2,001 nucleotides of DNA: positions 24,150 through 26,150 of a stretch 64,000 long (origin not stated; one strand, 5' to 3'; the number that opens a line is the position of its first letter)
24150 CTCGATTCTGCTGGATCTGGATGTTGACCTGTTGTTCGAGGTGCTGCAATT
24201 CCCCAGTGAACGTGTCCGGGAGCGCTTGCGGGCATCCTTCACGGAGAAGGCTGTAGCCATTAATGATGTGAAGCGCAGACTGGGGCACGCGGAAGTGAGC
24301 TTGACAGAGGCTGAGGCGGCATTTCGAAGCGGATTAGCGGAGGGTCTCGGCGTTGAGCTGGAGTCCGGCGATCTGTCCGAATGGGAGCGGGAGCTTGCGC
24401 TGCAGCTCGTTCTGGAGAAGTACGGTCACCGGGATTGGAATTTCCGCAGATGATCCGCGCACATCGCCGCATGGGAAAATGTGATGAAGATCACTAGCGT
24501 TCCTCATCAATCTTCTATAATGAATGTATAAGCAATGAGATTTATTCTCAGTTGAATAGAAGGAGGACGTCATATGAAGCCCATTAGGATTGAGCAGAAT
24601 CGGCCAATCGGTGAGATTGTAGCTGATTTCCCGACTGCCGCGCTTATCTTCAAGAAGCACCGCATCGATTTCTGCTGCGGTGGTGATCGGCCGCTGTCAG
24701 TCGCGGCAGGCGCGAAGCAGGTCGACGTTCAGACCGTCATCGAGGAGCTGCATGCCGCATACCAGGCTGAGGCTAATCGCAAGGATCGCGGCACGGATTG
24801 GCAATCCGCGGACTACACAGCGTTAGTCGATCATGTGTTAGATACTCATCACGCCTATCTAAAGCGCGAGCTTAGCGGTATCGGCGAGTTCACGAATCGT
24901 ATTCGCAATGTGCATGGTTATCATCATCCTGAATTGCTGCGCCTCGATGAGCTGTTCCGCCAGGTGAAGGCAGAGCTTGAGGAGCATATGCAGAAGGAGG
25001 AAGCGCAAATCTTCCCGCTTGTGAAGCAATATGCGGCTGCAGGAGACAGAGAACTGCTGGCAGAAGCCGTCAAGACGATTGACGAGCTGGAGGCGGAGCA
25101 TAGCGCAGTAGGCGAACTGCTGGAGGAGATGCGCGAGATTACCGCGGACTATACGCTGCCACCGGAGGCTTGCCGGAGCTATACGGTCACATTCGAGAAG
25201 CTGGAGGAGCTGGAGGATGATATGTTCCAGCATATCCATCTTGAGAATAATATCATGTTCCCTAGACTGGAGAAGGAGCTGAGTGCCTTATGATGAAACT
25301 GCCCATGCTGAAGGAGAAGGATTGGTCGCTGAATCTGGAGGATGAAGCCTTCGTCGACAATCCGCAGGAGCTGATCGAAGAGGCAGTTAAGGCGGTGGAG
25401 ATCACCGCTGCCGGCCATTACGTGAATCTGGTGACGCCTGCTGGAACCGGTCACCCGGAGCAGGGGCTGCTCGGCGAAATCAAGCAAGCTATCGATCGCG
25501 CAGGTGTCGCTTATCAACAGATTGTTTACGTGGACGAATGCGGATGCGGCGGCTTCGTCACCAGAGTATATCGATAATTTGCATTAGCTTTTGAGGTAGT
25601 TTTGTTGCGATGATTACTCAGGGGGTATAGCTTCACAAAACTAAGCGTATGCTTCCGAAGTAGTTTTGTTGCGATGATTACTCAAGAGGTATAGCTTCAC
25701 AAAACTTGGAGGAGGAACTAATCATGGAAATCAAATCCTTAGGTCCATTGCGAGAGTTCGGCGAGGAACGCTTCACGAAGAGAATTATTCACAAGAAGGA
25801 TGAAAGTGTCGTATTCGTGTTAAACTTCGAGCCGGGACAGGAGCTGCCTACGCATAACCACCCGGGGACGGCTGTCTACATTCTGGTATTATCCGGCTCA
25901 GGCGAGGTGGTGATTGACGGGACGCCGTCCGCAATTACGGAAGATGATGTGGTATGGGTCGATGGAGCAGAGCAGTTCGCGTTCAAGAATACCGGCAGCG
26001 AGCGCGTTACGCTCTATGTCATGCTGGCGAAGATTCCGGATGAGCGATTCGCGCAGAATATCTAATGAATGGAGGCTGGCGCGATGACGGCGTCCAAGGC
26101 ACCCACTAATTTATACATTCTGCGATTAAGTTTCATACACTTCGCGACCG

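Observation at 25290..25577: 95-aa CGCGG-motif protein translationally coupled to the RIC/ScdA Fe-S repair gene, with no radical-SAM partner in sight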

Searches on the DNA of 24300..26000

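Call 36: search_rna_families(source=window, start=24300, end=26000, threshold=evalue, max_evalue=1)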
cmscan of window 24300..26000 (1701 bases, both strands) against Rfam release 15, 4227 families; matches with E-value up to 1: 0.
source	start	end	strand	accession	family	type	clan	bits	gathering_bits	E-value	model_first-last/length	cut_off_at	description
